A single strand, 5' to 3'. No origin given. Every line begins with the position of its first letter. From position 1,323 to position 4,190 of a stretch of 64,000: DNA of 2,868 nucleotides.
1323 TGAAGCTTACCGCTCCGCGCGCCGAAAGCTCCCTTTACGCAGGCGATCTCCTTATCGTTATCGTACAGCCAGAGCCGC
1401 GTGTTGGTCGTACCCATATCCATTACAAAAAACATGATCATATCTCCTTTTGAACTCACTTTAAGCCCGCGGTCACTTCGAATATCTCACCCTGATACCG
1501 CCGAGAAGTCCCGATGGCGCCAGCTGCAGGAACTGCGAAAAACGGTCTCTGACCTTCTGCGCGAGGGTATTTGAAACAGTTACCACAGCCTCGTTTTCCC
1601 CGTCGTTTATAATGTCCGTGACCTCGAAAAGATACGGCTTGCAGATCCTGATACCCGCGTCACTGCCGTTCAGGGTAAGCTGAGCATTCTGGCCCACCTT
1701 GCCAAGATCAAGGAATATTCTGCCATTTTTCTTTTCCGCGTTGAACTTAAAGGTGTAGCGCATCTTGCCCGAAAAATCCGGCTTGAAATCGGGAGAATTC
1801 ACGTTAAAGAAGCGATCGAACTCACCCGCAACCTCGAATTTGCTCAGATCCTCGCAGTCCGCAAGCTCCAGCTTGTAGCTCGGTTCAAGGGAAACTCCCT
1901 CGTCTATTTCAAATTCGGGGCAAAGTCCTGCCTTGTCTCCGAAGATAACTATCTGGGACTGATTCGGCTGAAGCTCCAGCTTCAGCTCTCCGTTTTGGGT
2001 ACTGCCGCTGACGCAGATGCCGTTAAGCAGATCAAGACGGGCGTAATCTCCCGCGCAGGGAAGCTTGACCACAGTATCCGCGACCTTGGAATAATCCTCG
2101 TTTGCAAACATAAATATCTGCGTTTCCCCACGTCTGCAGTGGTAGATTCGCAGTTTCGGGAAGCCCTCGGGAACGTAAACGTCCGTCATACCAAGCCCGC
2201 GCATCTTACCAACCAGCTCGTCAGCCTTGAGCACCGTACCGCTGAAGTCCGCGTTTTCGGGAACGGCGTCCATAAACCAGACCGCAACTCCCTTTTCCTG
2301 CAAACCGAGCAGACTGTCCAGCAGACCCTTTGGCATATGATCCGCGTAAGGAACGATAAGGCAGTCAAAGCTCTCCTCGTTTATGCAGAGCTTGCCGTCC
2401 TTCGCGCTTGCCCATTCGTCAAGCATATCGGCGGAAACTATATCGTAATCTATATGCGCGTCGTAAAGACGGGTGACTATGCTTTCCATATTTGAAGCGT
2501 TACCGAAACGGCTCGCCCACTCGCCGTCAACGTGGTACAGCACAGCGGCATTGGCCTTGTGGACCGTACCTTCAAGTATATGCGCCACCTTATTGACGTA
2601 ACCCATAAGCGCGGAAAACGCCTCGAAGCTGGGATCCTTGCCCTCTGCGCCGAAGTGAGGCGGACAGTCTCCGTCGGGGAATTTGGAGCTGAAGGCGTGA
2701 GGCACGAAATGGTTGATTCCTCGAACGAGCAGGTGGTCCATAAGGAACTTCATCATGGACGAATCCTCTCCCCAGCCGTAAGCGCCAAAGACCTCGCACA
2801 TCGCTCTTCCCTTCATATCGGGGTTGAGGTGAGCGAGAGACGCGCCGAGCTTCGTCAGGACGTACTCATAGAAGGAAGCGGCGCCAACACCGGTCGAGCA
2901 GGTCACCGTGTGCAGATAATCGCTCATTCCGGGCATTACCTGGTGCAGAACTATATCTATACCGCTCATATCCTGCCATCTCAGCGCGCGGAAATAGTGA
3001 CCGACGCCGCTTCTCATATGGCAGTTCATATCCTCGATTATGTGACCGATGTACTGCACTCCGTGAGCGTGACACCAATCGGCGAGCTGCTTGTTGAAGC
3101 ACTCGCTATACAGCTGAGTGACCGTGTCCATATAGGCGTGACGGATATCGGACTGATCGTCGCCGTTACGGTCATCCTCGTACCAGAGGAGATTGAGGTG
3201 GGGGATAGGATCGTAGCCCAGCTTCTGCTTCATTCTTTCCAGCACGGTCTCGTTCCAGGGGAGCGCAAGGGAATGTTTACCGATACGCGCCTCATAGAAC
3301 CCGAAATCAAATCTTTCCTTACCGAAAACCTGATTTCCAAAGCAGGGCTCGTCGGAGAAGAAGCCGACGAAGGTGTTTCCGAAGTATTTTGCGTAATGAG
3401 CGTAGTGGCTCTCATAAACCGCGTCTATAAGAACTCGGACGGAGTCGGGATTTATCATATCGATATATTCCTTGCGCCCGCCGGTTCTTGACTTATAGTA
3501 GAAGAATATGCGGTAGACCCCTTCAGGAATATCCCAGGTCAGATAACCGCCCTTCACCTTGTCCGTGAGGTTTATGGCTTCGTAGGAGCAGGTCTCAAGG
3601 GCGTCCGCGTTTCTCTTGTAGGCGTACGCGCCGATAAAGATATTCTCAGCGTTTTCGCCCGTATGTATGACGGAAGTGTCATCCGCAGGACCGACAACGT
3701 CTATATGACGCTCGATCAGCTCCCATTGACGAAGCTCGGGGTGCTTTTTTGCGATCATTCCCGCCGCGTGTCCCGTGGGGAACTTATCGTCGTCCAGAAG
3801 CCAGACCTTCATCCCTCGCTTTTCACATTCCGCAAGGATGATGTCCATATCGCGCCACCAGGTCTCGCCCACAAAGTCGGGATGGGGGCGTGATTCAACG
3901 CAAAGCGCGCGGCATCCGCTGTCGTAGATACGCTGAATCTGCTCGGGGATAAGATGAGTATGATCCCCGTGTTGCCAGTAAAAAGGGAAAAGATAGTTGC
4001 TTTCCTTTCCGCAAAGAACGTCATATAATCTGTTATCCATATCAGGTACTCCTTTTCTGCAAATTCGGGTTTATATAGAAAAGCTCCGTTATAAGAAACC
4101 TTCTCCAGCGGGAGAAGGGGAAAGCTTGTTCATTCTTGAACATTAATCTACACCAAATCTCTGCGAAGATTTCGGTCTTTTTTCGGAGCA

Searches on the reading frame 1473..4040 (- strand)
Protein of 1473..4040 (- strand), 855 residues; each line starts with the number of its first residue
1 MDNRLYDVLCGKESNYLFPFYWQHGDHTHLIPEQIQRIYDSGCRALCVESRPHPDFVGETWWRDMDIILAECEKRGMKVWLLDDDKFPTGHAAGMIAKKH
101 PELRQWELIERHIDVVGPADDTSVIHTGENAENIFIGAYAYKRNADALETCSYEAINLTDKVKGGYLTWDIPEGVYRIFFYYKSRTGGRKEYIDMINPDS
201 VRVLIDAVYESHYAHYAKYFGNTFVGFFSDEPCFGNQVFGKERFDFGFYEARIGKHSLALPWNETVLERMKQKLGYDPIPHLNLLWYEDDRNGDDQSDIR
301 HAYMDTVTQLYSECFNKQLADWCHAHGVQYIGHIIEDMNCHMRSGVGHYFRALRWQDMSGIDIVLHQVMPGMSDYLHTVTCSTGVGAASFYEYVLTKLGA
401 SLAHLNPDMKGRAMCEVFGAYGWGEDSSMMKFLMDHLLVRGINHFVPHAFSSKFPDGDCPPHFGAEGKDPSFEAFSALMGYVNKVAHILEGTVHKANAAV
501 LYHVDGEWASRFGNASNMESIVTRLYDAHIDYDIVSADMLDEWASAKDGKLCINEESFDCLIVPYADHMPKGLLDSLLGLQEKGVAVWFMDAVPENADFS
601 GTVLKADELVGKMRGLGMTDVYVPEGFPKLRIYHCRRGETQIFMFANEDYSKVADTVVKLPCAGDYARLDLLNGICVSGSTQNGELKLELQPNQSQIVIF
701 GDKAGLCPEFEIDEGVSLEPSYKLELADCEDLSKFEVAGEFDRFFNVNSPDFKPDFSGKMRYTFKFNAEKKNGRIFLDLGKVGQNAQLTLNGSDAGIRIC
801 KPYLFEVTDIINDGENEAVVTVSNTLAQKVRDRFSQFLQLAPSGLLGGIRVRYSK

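Call 92: search_protein_families(library=pfam, proteins=[window:1473-4040:-], max_evalue=0.00001)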
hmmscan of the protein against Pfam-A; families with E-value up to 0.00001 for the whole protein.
window:1473-4040:- (855 aa): 1 family
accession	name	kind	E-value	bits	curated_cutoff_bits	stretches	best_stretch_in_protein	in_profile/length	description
PF17132.9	Glyco_hydro_106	-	2.5e-10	40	29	1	144-587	209-622/743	alpha-L-rhamnosidase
